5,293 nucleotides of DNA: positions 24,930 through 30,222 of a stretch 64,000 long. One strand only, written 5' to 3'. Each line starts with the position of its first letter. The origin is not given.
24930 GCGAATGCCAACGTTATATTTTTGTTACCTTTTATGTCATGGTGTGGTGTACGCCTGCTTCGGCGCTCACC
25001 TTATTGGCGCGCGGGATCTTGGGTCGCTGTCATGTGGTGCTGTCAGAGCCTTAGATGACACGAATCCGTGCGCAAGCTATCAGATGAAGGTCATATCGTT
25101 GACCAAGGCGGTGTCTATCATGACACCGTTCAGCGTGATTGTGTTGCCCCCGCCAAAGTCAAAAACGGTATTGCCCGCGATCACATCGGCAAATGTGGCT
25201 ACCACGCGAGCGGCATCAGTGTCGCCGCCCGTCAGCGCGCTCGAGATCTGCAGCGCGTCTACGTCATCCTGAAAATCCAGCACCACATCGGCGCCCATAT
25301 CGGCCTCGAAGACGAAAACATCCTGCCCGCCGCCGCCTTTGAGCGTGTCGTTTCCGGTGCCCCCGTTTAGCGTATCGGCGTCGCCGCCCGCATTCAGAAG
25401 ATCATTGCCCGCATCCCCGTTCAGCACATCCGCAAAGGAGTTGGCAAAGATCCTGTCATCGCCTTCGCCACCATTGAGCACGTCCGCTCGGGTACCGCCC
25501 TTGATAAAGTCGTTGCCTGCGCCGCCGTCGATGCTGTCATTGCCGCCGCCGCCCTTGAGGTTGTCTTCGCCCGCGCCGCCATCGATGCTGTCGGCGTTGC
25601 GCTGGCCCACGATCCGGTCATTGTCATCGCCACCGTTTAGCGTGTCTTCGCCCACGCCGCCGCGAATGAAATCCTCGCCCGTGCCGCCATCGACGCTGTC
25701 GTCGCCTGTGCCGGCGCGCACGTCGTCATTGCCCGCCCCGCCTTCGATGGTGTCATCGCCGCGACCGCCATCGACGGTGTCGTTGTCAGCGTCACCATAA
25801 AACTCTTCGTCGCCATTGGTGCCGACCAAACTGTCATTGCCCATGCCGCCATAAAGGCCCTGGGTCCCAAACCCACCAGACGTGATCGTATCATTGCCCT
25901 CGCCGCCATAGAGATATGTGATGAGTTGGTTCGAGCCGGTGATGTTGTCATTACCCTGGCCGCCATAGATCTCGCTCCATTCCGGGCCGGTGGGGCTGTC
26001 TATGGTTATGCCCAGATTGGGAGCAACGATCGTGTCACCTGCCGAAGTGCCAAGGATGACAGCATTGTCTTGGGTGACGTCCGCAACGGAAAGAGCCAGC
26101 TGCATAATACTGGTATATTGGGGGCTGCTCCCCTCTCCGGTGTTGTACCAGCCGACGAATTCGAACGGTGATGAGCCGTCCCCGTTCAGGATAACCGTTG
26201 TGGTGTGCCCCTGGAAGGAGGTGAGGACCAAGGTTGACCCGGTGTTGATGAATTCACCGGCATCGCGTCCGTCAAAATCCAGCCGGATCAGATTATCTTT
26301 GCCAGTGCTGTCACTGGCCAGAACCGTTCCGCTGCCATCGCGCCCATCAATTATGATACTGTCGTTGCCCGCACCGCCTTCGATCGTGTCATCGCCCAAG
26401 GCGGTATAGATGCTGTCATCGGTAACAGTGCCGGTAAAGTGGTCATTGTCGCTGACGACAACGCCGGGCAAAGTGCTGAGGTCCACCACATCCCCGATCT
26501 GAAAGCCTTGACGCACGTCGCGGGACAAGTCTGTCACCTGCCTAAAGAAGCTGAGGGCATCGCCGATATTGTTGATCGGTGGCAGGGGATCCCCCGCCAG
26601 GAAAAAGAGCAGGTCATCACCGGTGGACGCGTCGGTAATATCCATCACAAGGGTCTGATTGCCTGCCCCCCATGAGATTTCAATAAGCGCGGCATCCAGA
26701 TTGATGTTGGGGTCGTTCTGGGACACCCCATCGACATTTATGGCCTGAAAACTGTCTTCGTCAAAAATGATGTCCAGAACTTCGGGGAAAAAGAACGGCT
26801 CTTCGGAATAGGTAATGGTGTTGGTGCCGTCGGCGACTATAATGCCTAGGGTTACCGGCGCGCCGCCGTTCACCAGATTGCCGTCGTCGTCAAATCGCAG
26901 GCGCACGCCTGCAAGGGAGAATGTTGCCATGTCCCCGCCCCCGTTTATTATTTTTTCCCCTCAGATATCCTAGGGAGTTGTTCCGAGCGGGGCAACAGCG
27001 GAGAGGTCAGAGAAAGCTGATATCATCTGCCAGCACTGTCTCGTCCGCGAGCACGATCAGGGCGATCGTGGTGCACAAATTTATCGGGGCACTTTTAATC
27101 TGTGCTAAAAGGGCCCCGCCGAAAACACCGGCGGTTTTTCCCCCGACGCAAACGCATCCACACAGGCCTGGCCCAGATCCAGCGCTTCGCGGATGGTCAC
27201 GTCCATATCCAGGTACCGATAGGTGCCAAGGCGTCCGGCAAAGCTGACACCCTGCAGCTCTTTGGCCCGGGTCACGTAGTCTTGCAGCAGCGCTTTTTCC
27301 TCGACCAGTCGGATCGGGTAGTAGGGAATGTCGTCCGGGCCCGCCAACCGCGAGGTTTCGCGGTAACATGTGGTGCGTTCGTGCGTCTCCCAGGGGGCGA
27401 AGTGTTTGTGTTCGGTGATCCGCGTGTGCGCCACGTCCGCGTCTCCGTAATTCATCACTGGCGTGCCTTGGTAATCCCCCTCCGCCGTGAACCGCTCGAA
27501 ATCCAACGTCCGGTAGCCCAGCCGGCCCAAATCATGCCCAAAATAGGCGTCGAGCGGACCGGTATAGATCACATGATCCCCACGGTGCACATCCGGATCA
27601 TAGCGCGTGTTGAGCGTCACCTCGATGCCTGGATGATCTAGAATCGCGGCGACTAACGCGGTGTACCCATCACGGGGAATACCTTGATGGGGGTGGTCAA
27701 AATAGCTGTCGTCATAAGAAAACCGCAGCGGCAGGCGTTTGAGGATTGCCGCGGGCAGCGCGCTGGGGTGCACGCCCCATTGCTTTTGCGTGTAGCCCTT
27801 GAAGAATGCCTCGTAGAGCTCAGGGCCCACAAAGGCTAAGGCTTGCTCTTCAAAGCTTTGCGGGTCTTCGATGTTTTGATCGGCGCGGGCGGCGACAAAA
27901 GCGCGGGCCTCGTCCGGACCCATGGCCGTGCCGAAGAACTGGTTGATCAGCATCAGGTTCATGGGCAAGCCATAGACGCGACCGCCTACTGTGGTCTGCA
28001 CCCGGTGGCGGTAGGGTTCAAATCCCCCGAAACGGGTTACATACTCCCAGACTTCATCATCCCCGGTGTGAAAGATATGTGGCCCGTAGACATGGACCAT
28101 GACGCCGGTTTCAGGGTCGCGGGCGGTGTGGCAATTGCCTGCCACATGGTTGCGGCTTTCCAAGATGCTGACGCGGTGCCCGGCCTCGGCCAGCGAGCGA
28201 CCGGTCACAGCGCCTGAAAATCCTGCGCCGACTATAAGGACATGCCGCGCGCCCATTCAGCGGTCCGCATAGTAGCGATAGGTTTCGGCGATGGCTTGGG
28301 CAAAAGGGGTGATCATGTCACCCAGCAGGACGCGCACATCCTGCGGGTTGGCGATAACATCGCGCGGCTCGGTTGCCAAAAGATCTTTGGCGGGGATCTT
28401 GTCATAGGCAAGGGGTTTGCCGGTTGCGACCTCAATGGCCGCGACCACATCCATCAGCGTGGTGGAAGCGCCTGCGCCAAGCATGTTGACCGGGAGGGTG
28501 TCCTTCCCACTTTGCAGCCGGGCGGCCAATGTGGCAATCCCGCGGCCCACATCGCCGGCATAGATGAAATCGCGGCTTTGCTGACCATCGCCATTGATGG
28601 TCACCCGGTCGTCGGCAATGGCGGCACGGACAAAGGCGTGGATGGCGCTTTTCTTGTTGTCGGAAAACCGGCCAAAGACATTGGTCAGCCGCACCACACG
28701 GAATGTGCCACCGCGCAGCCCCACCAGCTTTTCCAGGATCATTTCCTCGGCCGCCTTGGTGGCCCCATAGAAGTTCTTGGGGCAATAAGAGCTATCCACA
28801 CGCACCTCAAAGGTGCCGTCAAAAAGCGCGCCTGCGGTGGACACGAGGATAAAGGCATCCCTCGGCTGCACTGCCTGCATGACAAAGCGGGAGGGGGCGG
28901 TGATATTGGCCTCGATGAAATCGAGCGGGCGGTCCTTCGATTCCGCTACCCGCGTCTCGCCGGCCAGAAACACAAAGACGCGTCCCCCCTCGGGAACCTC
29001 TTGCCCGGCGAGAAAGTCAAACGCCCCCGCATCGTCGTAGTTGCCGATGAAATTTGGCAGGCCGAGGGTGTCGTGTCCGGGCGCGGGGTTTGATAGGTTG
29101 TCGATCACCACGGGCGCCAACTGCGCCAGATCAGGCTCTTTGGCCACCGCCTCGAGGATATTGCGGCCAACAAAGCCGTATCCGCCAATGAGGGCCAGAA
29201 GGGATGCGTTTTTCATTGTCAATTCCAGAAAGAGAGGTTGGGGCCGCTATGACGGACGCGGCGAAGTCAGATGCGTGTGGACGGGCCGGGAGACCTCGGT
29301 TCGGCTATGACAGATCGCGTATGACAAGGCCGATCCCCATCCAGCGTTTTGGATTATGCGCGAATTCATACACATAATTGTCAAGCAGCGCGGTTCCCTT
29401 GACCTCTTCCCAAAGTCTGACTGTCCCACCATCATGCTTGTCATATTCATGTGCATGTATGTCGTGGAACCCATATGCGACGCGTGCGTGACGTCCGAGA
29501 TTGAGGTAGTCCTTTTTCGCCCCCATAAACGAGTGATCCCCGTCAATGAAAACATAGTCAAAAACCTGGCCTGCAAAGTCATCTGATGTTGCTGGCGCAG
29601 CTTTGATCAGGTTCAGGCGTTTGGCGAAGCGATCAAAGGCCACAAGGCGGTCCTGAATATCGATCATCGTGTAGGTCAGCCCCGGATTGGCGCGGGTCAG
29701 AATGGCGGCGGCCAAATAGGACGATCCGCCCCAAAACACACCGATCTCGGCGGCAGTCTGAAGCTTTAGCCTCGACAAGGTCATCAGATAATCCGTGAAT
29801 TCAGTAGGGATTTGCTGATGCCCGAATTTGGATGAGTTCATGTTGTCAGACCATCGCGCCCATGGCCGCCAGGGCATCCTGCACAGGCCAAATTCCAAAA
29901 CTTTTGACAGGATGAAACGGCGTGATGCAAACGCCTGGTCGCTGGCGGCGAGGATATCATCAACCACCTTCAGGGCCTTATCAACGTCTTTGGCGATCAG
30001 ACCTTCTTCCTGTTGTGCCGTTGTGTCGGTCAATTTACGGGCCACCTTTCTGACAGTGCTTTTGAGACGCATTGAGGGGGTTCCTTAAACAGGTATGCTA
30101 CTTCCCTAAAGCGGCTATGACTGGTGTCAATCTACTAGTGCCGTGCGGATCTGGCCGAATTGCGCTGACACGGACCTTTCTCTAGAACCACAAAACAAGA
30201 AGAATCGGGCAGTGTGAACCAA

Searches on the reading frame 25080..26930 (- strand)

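Call 26: search_protein_families(library=pfam, proteins=[window:25080-26930:-], max_evalue=0.0001)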
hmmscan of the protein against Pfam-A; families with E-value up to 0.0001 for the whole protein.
window:25080-26930:- (616 aa): 1 family
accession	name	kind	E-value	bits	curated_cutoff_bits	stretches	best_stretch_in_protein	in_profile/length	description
PF00353.25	HemolysinCabind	-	1.6e-46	156.2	23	10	468-503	1-36/36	RTX calcium-binding nonapeptide repeat (4 copies)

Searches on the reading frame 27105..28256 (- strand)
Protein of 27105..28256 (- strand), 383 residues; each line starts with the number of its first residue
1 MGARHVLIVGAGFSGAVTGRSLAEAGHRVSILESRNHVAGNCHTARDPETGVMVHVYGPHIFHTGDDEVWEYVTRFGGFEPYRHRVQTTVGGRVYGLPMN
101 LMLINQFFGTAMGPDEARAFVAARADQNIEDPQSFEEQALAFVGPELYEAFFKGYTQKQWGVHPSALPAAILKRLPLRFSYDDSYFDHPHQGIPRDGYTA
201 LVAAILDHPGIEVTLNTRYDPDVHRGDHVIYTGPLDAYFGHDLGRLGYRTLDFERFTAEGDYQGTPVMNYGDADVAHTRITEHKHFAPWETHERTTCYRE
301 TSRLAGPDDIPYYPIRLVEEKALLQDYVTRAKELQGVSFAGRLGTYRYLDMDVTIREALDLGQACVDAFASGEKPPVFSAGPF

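Call 26: search_protein_families(library=pfam, proteins=[window:27105-28256:-], max_evalue=0.0001)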
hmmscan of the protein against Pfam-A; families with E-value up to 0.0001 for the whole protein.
window:27105-28256:- (383 aa): 4 families
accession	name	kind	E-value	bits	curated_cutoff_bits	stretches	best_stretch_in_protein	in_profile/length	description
PF03275.19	GLF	-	2.1e-72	243.6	26.3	1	150-348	1-203/203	UDP-galactopyranose mutase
PF13450.12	NAD_binding_8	-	1.6e-18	67.2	21.9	1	8-76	1-68/68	NAD(P)-binding Rossmann-like domain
PF01593.30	Amino_oxidase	-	2.6e-12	47.2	19.8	1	14-218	2-224/443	Flavin containing amine oxidoreductase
PF01266.30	DAO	-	1.7e-05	24.9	27.9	1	6-40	2-37/353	FAD dependent oxidoreductase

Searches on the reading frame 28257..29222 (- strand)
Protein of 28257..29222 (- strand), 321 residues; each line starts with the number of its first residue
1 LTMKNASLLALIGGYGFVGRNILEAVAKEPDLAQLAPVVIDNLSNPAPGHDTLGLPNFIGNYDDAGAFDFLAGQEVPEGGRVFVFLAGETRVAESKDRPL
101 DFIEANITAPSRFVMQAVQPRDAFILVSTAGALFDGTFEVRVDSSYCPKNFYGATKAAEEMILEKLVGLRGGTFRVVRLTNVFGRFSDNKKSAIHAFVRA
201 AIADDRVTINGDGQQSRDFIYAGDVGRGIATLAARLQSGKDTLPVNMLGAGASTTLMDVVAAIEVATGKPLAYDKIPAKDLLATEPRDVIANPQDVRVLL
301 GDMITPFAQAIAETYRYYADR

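Call 28: search_protein_families(library=pfam, proteins=[window:28257-29222:-], max_evalue=0.001)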
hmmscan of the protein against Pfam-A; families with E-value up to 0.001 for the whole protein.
window:28257-29222:- (321 aa): 4 families
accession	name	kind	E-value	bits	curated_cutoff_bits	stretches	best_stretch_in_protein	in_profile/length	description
PF01370.27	Epimerase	-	4e-24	85.8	20.9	1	11-241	3-233/240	NAD dependent epimerase/dehydratase family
PF04321.23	RmlD_sub_bind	-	3.3e-09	36.7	27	1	82-263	54-227/287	RmlD substrate binding domain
PF16363.11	GDP_Man_Dehyd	-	5.3e-09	36.4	27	1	86-236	82-240/332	GDP-mannose 4,6 dehydratase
PF01073.25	3Beta_HSD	-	4.6e-06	26.3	22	1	11-238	2-234/280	3-beta hydroxysteroid dehydrogenase/isomerase family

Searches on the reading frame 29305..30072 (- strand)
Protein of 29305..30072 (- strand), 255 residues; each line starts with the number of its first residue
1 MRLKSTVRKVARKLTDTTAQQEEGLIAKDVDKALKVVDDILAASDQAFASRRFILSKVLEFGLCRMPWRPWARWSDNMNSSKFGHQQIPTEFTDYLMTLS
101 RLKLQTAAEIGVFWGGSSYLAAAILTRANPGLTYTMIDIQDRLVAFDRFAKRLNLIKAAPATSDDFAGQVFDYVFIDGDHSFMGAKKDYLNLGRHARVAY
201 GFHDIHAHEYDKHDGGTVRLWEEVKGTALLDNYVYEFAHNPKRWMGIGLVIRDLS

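Call 28: search_protein_families(library=pfam, proteins=[window:29305-30072:-], max_evalue=0.001)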
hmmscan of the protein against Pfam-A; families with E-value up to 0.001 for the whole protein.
window:29305-30072:- (255 aa): 1 family
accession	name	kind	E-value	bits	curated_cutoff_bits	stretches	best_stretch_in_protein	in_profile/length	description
PF13578.12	Methyltransf_24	-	1.2e-06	29.8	26.3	1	109-197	2-95/105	Methyltransferase domain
